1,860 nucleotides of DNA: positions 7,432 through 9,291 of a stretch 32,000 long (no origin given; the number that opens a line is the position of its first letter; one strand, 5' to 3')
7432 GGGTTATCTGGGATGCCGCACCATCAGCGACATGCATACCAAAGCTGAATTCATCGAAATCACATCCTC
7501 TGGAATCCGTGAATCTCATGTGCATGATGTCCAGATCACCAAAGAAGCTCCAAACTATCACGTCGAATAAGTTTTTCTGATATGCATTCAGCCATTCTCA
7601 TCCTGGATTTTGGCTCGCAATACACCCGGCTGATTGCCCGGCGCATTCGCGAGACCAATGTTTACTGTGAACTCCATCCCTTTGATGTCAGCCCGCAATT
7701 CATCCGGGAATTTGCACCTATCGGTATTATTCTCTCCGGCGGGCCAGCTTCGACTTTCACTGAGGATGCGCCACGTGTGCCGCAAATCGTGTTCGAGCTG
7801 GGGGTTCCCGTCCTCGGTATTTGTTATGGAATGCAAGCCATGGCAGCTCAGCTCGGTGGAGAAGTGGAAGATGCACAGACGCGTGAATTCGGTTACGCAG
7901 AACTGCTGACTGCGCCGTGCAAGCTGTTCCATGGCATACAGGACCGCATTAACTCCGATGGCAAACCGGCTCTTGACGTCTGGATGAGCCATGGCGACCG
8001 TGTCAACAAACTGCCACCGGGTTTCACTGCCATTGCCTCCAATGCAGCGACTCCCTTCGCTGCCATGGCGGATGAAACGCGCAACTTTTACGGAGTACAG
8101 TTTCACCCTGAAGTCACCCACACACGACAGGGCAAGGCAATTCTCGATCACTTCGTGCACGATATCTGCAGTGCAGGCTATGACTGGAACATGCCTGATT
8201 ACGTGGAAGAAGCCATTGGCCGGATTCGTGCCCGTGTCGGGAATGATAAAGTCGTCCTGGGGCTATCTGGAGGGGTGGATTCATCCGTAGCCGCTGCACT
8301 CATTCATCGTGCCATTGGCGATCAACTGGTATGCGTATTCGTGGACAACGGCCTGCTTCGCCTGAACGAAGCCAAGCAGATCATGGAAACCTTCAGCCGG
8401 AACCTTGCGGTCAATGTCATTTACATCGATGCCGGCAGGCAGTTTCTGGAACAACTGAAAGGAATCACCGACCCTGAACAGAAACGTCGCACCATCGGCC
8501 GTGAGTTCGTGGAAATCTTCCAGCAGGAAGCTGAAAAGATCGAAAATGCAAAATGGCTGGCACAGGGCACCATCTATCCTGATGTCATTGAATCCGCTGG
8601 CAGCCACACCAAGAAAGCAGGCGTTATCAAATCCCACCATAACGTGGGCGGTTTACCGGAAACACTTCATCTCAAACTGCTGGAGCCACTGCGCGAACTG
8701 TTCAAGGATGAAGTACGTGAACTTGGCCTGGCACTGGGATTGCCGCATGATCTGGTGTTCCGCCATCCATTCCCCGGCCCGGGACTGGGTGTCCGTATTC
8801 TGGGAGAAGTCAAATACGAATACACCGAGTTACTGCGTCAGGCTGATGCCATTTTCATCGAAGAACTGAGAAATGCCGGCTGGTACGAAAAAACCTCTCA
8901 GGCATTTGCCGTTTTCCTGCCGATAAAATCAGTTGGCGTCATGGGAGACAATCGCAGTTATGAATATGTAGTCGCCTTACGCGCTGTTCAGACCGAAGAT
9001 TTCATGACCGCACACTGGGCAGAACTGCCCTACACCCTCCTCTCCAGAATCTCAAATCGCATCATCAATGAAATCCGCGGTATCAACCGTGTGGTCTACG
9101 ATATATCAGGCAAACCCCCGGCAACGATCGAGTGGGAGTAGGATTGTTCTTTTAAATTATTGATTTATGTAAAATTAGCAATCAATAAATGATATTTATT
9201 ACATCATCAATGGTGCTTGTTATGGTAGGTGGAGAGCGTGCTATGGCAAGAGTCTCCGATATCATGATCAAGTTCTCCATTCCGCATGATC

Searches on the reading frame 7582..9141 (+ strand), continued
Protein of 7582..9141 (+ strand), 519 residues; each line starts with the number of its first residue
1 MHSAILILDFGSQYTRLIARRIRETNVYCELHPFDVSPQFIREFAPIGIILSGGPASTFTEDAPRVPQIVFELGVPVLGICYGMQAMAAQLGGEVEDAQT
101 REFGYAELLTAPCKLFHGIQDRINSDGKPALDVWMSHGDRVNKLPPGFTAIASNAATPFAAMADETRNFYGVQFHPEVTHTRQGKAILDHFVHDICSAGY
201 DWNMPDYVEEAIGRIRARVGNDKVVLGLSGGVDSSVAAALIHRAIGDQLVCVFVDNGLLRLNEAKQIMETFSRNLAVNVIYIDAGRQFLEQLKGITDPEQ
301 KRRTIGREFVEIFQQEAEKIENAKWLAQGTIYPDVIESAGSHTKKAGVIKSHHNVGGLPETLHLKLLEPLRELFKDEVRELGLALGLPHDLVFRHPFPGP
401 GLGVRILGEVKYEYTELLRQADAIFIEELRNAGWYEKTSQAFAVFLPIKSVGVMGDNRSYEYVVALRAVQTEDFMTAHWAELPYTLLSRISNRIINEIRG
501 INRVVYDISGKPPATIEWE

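Call 31: find_encoding_contigs(protein=P0122, flank=10000, max_places=5)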
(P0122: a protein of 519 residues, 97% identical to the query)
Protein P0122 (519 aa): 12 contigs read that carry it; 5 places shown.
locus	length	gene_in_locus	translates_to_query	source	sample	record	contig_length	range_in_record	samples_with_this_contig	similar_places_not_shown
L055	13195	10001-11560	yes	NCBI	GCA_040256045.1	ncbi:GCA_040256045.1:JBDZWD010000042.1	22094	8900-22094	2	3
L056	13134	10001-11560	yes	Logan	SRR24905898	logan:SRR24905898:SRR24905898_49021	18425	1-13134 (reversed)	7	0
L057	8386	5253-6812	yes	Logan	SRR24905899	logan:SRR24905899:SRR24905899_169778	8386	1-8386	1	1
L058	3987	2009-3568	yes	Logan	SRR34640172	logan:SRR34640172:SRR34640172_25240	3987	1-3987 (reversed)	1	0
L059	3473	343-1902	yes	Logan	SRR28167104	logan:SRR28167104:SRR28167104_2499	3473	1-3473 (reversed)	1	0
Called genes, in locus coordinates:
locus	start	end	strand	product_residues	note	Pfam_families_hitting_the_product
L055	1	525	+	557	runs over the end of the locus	PF00920:ILVD_EDD_N, PF24877:ILV_EDD_C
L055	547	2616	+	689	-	PF03190:Thioredox_DsbH, PF13899:Thioredoxin_7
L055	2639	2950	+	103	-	PF00034:Cytochrom_C, PF13442:Cytochrome_CBB3 (weak)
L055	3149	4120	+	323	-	PF00389:2-Hacid_dh, PF02826:2-Hacid_dh_C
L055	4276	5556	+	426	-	PF00083:Sugar_tr, PF07690:MFS_1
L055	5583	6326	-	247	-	-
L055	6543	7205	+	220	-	PF00308:Bac_DnaA (faint), PF13191:AAA_16 (weak), PF22688:Hda_lid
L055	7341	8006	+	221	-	PF00702:Hydrolase, PF12710:HAD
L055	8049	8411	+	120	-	-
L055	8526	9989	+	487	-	PF00478:IMPDH, PF01070:FMN_dh (weak), PF00571:CBS, PF03060:NMO (weak)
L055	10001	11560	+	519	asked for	PF00117:GATase, PF07722:Peptidase_C26, PF02540:NAD_synthase, PF03054:tRNA_Me_trans (faint), PF00958:GMP_synt_C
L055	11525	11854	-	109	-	PF01527:HTH_Tnp_1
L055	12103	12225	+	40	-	PF01527:HTH_Tnp_1 (weak)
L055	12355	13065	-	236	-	PF04228:Zn_peptidase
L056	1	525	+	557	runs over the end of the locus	PF00920:ILVD_EDD_N, PF24877:ILV_EDD_C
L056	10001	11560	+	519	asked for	PF00117:GATase, PF07722:Peptidase_C26, PF02540:NAD_synthase, PF03054:tRNA_Me_trans (faint), PF00958:GMP_synt_C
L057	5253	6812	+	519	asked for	PF00117:GATase, PF07722:Peptidase_C26, PF02540:NAD_synthase, PF03054:tRNA_Me_trans (faint), PF00958:GMP_synt_C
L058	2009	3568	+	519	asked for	PF00117:GATase, PF07722:Peptidase_C26, PF02540:NAD_synthase, PF03054:tRNA_Me_trans (faint), PF00958:GMP_synt_C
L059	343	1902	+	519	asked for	PF00117:GATase, PF07722:Peptidase_C26, PF02540:NAD_synthase, PF03054:tRNA_Me_trans (faint), PF00958:GMP_synt_C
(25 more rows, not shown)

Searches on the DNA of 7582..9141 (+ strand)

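Call 36: search_dna_similar(query=L009:11561-21560:+, collection=plasmids, mode=near, max_rows=10)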
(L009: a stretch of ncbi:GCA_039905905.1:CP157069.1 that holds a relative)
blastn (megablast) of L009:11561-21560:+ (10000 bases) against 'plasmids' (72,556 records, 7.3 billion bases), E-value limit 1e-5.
Records with a match: 2260; places in all: 2416; records where one place covers at least 80% of the query: 15.
Best place of each record, by identity: >=99% 2009; 95-99% 29; 90-95% 8; 80-90% 156; 60-80% 58.
By first word of the organism name: Klebsiella 1150; Escherichia 469; Enterobacter 152; Salmonella 132; uncultured 73; Citrobacter 58; Pseudomonas 29; Shigella 29; Raoultella 14; Acinetobacter 9; and 50 more.
By predicted mobility (MOB-suite, as given by PLSDB): conjugative 1656; non-mobilizable 312; mobilizable 292.
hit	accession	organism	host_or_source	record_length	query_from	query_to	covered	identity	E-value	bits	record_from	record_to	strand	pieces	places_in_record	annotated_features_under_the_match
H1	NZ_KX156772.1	Escherichia coli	-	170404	1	10000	100%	100.0%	0e+0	18477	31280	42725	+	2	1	trbL: P-type conjugative transfer protein TrbL | IS3-like element IS150 family transposase | arsB: ACR3 family arsenite efflux transporter | repC: replication protein C, IncQ-type | helicase RepA family protein | and 8 other names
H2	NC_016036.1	Morganella morganii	-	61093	1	10000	100%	100.0%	0e+0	18467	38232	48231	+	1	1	trbL: P-type conjugative transfer protein TrbL | site-specific integrase | arsB: ACR3 family arsenite efflux transporter | repC: replication protein C, IncQ-type | helicase RepA family protein | and 8 other names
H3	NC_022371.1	Escherichia coli PMV-1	-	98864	1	10000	100%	100.0%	0e+0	18467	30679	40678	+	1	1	trbL: P-type conjugative transfer protein TrbL | site-specific integrase | arsB: ACR3 family arsenite efflux transporter | repC: replication protein C, IncQ-type | helicase RepA family protein | and 8 other names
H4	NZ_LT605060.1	Acinetobacter baumannii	not available: to be reported later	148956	1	10000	100%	100.0%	0e+0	18467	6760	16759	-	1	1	trbL: P-type conjugative transfer protein TrbL | site-specific integrase | arsB: ACR3 family arsenite efflux transporter | repC: replication protein C, IncQ-type | helicase RepA family protein | and 8 other names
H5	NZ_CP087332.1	Acinetobacter baumannii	Homo sapiens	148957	1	10000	100%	100.0%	0e+0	18467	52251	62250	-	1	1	trbL: P-type conjugative transfer protein TrbL | site-specific integrase | arsB: ACR3 family arsenite efflux transporter | repC: replication protein C, IncQ-type | helicase RepA family protein | and 8 other names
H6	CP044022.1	Escherichia coli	pork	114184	1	10000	100%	100.0%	0e+0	18467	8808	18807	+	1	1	trbL: P-type conjugative transfer protein TrbL | tyrosine-type recombinase/integrase | arsB: ACR3 family arsenite efflux transporter | replication protein C | AAA family ATPase | and 8 other names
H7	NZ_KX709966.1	Pseudomonas aeruginosa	clinical isolate recovered in a ...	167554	1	10000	100%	100.0%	0e+0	18467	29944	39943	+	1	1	trbL: P-type conjugative transfer protein TrbL | site-specific integrase | arsB: ACR3 family arsenite efflux transporter | repC: replication protein C, IncQ-type | helicase RepA family protein | and 8 other names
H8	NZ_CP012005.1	Acinetobacter baumannii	Homo sapiens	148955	1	10000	100%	100.0%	0e+0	18462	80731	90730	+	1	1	trbL: P-type conjugative transfer protein TrbL | site-specific integrase | arsB: ACR3 family arsenite efflux transporter | repC: replication protein C, IncQ-type | helicase RepA family protein | and 8 other names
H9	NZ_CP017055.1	Providencia stuartii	Homo sapiens,urine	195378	1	10000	100%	100.0%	0e+0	18462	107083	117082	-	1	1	trbL: P-type conjugative transfer protein TrbL | site-specific integrase | arsB: ACR3 family arsenite efflux transporter | repC: replication protein C, IncQ-type | helicase RepA family protein | and 8 other names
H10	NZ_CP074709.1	Acinetobacter baumannii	-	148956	1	10000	100%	100.0%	0e+0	18462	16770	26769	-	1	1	trbL: P-type conjugative transfer protein TrbL | site-specific integrase | arsB: ACR3 family arsenite efflux transporter | repC: replication protein C, IncQ-type | helicase RepA family protein | and 8 other names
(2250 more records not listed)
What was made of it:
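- The inserted element is 100% identical over 10 kb to plasmid copies of GIsul2 (call 36).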

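Call 63: get_annotated_region(hit=H2, flank=7000)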
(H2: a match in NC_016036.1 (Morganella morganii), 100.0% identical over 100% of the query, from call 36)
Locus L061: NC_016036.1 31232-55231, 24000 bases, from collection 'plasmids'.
description: Morganella morganii plasmid R485, complete sequence
organism: Morganella morganii (NCBI taxid 582)
taxonomy: Bacteria; Pseudomonadota; Gammaproteobacteria; Enterobacterales; Morganellaceae; Morganella; Morganella morganii
host: -; source: -; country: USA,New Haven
typing (MOB-suite, as given by PLSDB): conjugative; replicon IncX1,IncX3,rep_cluster_1527; relaxase MOBP; mating-pair formation MPF_T
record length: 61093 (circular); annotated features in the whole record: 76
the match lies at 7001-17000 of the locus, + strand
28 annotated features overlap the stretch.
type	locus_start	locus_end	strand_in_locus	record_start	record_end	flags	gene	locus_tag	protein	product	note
CDS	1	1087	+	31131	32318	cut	-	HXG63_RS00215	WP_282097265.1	nucleotidyltransferase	-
CDS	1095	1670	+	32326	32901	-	-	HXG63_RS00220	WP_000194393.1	SLATT domain-containing protein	-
CDS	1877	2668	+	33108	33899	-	-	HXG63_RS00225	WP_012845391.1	HEPN domain-containing protein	-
CDS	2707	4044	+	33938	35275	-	-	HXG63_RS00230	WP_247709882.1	HEPN domain-containing protein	-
CDS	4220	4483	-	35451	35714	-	-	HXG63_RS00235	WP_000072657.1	hypothetical protein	-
CDS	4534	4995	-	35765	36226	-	-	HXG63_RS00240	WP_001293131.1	H-NS family nucleoid-associated regulatory protein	GO:0006355 - regulation of DNA-templated transcription [Evidence IEA]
CDS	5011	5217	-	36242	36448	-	hha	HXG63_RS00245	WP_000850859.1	hemolysin expression modulator Hha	-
CDS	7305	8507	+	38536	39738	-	-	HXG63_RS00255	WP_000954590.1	site-specific integrase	GO:0015074 - DNA integration [Evidence IEA]; GO:0006310 - DNA recombination [Evidence IEA]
CDS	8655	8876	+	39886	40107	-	-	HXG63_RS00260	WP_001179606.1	AlpA family phage regulatory protein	-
CDS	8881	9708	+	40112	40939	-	-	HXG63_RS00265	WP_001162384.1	helicase RepA family protein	-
CDS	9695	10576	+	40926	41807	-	repC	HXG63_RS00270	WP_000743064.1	replication protein C, IncQ-type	-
CDS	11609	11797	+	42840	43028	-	-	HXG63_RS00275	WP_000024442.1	stabilization protein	-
CDS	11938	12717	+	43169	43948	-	trbJ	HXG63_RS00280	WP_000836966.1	P-type conjugative transfer protein TrbJ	-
CDS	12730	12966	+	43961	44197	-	trbK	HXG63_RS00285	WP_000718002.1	entry exclusion lipoprotein TrbK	GO:0009292 - horizontal gene transfer [Evidence IEA]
CDS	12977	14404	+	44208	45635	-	trbL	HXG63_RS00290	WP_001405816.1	P-type conjugative transfer protein TrbL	GO:0009291 - unidirectional conjugation [Evidence IEA]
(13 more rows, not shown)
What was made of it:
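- On GIsul2-family integrative element at guaA: For comparison, the annotated copy in R485 is shown in call 63.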
